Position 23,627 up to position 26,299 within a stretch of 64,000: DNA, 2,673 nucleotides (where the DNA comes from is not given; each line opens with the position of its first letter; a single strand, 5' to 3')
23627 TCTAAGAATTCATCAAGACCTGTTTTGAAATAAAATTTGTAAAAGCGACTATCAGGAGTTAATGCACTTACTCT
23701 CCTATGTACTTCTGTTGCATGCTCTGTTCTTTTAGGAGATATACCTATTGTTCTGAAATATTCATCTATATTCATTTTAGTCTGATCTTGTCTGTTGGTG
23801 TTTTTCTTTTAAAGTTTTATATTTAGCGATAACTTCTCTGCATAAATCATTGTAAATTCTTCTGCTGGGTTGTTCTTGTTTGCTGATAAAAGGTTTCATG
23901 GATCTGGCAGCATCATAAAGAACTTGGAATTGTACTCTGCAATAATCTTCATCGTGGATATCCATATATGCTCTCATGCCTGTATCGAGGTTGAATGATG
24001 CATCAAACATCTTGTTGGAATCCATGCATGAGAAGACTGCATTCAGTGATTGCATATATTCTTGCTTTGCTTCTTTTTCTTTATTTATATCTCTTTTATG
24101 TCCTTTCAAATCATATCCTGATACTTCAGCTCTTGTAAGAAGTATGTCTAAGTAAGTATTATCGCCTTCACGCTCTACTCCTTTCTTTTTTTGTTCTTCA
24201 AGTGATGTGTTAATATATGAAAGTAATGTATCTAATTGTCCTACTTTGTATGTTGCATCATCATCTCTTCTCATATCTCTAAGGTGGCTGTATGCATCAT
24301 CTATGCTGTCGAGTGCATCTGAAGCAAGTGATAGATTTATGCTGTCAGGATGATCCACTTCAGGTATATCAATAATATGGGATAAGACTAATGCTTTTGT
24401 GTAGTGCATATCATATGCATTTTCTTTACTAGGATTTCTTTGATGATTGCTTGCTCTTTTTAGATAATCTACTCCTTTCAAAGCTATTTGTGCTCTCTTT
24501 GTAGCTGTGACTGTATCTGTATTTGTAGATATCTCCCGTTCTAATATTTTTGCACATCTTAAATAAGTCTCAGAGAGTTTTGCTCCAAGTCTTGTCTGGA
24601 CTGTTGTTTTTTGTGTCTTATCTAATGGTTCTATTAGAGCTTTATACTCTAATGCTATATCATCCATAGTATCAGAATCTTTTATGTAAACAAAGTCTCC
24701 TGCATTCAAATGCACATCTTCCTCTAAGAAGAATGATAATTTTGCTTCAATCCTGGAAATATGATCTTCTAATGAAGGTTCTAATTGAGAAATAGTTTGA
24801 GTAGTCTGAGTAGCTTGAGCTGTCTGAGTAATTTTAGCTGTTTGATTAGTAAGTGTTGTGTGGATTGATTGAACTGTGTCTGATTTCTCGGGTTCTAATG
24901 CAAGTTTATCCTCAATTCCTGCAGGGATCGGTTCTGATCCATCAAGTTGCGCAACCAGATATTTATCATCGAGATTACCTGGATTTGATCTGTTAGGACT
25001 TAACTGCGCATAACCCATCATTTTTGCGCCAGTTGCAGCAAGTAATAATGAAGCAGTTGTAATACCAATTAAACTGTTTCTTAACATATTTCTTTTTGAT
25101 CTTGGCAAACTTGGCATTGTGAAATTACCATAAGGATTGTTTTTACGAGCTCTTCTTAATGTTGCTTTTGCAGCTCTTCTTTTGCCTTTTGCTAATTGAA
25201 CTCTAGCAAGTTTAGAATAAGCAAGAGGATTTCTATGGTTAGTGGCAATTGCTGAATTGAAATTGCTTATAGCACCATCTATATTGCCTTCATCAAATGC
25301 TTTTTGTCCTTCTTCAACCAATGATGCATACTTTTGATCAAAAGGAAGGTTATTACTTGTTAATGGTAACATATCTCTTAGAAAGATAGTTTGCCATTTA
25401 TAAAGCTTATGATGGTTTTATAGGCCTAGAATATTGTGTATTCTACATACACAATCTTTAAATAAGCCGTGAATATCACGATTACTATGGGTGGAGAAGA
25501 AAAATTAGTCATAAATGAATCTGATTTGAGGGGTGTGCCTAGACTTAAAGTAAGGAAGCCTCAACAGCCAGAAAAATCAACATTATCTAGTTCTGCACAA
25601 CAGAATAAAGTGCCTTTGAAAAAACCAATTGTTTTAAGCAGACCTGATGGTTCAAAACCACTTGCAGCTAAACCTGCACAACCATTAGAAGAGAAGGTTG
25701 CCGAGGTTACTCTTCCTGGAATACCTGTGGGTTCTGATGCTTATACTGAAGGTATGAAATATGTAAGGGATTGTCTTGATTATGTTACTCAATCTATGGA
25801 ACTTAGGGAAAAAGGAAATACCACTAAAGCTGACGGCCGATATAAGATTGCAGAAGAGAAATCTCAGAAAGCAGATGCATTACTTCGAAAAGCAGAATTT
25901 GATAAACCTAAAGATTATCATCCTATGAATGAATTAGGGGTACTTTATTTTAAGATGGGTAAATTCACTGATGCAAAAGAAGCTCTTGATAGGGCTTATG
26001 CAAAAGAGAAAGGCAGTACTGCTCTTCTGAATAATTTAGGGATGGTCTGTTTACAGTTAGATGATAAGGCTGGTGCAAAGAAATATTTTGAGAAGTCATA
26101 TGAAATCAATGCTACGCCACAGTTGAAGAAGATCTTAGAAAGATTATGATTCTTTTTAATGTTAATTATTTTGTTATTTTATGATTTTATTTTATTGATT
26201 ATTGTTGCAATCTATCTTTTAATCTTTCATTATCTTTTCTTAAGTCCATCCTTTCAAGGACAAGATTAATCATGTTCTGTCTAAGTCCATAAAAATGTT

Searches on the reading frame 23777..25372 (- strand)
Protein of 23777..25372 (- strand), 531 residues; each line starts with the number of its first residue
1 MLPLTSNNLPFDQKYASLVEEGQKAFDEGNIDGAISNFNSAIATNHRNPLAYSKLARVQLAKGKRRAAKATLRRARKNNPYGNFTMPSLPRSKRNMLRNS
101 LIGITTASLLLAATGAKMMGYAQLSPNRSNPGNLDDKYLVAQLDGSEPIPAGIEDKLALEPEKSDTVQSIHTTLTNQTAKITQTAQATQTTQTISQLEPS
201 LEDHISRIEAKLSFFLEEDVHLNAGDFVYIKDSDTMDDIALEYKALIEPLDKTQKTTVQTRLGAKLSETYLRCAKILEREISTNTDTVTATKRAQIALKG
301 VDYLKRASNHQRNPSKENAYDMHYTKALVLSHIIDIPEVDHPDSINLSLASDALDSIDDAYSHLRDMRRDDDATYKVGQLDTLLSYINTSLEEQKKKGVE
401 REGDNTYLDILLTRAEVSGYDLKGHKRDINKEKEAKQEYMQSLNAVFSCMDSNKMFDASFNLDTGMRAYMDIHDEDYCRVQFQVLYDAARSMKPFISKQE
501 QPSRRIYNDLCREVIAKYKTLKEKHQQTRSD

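Call 9: search_protein_families(library=pfam, proteins=[window:23777-25372:-], max_evalue=0.001)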
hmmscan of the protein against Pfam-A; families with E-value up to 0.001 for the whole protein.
window:23777-25372:- (531 aa): 3 families
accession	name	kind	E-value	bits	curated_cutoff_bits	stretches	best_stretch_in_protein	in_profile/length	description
PF14559.12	TPR_19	-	5.6e-07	30.2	25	1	25-80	1-56/68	Tetratricopeptide repeat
PF13414.12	TPR_11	-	9.9e-06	25.6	26.8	1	22-63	1-42/42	TPR repeat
PF09976.15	TPR_21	-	0.00099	19.3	25.5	0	20-77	81-141/193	Tetratricopeptide repeat-like domain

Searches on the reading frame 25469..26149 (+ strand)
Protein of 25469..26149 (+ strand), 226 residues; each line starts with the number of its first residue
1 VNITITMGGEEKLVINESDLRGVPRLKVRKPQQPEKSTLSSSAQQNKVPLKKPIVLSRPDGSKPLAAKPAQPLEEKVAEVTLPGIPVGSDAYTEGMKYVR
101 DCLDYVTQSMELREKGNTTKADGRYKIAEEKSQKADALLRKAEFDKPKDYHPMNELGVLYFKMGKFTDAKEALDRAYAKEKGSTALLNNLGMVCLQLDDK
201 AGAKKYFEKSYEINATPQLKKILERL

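Call 9: search_protein_families(library=pfam, proteins=[window:25469-26149:+], max_evalue=0.001)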
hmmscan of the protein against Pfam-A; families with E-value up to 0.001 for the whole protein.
window:25469-26149:+ (226 aa): 8 families
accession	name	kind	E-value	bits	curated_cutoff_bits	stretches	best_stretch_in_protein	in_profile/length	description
PF07719.23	TPR_2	-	1e-10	41.3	27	1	186-214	3-31/34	Tetratricopeptide repeat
PF13424.12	TPR_12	-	1.7e-09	38.2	30.1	1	155-213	8-74/77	Tetratricopeptide repeat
PF00515.34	TPR_1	-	1.8e-09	37.5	27.8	0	154-176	5-27/34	Tetratricopeptide repeat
PF13181.12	TPR_8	-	3.7e-09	36.5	25.7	1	186-215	3-32/34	Tetratricopeptide repeat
PF14559.12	TPR_19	-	3.1e-08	34.3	25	1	161-223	2-65/68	Tetratricopeptide repeat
PF13374.12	TPR_10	-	3.7e-07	30.4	27.5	0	153-178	5-30/42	Tetratricopeptide repeat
PF13432.12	TPR_16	-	4.3e-07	30.7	32.7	1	156-213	3-60/65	Tetratricopeptide repeat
PF13428.12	TPR_14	-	8.3e-05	23.3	23.5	0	156-191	7-42/44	Tetratricopeptide repeat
